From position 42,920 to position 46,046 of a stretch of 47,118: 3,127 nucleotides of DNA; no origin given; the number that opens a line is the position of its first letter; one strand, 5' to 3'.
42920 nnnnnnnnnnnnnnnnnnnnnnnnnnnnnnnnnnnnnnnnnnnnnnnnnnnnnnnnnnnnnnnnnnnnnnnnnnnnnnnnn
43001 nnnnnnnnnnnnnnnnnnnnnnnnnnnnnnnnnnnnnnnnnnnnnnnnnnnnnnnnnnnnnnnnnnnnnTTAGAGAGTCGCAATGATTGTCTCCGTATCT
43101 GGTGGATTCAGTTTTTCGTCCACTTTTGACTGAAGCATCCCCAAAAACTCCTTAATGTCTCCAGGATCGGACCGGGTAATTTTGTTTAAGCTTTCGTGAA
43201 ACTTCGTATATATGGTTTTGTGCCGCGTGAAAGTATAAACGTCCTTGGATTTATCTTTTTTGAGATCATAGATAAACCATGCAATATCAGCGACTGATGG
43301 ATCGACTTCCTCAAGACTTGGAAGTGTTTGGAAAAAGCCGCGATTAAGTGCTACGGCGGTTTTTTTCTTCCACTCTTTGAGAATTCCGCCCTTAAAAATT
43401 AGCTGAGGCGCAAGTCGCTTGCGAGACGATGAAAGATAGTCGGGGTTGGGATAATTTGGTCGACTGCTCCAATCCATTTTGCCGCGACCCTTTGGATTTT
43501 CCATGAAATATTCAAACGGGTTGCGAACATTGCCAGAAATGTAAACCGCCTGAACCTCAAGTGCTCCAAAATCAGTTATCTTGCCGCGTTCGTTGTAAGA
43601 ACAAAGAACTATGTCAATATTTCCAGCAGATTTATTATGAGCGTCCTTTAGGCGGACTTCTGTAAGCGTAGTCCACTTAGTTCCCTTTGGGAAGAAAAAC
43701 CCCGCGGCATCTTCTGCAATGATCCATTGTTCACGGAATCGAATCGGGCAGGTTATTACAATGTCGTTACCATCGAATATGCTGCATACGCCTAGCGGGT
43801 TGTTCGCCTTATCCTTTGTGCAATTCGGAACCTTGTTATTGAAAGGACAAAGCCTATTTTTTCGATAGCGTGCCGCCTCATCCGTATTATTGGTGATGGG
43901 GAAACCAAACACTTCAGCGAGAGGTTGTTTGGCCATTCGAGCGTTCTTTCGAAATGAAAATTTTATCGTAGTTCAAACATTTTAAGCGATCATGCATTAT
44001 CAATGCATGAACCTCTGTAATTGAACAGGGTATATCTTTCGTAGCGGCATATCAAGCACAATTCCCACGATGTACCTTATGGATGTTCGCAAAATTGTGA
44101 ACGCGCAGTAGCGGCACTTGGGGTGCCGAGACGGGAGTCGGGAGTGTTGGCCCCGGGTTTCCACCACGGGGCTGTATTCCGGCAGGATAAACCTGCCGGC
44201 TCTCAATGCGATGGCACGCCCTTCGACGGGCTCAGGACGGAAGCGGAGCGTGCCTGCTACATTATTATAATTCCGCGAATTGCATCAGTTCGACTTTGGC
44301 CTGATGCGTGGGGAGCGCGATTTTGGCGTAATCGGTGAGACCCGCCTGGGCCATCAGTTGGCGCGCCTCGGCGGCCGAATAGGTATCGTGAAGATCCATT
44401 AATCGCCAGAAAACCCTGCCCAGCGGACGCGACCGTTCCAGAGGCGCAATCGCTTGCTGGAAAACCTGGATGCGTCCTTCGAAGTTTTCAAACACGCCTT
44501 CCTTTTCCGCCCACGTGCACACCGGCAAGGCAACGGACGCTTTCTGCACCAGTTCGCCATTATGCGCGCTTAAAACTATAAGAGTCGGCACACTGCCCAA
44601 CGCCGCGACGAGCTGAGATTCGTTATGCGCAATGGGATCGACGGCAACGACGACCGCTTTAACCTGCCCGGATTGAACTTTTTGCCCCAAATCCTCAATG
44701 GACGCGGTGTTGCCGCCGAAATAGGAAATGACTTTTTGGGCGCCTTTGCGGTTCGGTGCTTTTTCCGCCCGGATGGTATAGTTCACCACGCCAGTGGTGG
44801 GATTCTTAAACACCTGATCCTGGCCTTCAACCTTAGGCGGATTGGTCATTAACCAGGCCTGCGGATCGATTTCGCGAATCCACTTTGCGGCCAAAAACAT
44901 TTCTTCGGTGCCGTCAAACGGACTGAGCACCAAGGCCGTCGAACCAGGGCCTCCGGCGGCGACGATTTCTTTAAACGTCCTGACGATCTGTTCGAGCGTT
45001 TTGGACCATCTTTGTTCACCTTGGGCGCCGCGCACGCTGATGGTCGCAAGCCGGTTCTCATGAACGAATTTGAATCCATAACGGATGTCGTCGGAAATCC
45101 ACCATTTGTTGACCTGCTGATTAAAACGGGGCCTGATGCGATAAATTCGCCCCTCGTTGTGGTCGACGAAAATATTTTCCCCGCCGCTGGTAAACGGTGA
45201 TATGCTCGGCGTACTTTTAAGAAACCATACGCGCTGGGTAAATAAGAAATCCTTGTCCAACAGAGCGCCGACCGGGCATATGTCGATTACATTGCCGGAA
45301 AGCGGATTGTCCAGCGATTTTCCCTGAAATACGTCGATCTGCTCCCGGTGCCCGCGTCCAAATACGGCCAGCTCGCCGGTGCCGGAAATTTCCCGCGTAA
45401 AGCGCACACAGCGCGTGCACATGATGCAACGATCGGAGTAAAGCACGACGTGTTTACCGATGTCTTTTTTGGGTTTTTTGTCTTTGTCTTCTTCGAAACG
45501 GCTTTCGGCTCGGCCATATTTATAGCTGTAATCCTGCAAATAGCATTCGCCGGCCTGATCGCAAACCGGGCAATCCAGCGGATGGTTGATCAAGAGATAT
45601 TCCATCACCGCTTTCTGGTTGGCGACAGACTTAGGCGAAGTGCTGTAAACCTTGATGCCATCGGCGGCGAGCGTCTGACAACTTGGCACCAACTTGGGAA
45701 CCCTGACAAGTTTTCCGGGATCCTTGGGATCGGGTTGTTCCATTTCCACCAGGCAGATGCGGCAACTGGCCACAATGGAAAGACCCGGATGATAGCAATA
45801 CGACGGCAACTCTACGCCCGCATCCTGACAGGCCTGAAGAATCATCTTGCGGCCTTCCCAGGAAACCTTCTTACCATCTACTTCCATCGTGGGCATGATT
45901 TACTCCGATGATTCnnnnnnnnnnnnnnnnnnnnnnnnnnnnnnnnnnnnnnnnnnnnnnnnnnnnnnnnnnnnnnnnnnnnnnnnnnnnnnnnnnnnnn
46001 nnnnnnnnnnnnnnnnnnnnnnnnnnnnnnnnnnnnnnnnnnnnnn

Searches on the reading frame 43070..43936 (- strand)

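Call 48: search_protein_families(library=pfam, proteins=[window:43070-43936:-], max_evalue=0.05)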
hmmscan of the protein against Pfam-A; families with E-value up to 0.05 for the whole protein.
window:43070-43936:- (288 aa): 2 families
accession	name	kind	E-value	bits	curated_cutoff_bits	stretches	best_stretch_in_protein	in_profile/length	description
PF12183.14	NotI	-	6.2e-63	212.7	22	1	20-234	6-236/238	Restriction endonuclease NotI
PF14127.11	DUF4294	-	0.016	15.5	27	1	190-257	24-91/155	Domain of unknown function (DUF4294)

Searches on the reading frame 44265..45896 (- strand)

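Call 48: search_protein_families(library=pfam, proteins=[window:44265-45896:-], max_evalue=0.05)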
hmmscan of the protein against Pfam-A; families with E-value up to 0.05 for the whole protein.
window:44265-45896:- (543 aa): 7 families
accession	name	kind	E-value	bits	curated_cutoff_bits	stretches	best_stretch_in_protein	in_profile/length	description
PF22117.2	Fer4_Nqo3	-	3.5e-25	88.4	27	1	147-212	1-66/67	NADH-quinone oxidoreductase subunit 3, ferredoxin-like domain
PF10588.14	NADH-G_4Fe-4S_3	-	3.9e-17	61.9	27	1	94-133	1-40/40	NADH-ubiquinone oxidoreductase-G iron-sulfur binding region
PF13510.11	Fer2_4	-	7e-11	42.5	22.8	1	3-87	5-81/82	2Fe-2S iron-sulfur cluster binding domain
PF00384.28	Molybdopterin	-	1.5e-10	41.1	24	1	405-491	252-342/353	Molybdopterin oxidoreductase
PF22151.2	Fer4_NDSU1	-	3.7e-08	33.2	23.8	1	227-273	2-48/51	NADH-ubiquinone oxidoreductase NDSU1/NuoG-like, 4Fe-4S domain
PF07157.17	DNA_circ_N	-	0.018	16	21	1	388-434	26-71/88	DNA circularisation protein N-terminus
PF09884.15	DUF2111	-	0.038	14.5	27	0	406-436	50-80/83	Uncharacterized protein conserved in archaea (DUF2111)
